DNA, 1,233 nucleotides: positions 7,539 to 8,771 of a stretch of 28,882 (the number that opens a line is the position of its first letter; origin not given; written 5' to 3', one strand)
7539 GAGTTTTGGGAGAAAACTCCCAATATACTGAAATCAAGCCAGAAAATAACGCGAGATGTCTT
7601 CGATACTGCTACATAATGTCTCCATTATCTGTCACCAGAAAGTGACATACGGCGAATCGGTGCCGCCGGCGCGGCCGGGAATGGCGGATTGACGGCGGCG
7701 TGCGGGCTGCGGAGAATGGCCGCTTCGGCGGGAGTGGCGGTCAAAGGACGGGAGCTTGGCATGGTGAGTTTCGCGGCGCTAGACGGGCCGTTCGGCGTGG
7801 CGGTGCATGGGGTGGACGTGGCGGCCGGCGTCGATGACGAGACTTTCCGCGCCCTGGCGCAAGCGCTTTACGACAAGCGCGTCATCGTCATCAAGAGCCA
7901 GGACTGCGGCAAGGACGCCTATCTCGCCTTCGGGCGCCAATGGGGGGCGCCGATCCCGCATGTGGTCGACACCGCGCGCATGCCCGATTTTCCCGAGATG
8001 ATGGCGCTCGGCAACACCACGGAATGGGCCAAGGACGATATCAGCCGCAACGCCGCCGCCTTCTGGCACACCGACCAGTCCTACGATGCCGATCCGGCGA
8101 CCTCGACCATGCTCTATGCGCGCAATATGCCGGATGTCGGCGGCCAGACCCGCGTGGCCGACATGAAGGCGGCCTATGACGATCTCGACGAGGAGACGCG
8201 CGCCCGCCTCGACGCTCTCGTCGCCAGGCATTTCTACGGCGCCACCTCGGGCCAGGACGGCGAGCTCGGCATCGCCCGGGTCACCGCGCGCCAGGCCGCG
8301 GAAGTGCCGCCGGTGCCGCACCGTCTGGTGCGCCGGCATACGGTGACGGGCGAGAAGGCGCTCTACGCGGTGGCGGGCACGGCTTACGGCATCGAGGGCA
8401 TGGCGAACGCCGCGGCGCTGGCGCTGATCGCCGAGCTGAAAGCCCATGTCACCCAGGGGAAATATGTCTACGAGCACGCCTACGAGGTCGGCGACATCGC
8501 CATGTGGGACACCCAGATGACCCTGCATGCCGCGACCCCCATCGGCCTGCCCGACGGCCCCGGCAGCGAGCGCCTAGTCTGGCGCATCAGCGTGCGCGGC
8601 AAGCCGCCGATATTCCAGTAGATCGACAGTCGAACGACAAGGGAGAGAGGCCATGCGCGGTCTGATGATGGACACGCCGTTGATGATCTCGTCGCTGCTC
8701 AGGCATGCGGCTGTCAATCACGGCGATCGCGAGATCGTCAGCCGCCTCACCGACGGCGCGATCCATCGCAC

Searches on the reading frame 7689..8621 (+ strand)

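Call 45: search_protein_families(library=pfam, proteins=[window:7689-8621:+], max_evalue=0.00001)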
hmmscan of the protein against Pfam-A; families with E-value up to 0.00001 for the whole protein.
window:7689-8621:+ (310 aa): 1 family
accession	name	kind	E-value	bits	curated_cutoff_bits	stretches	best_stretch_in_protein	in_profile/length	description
PF02668.22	TauD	-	3.5e-49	168.5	27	1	31-300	5-266/267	Taurine catabolism dioxygenase TauD, TfdA family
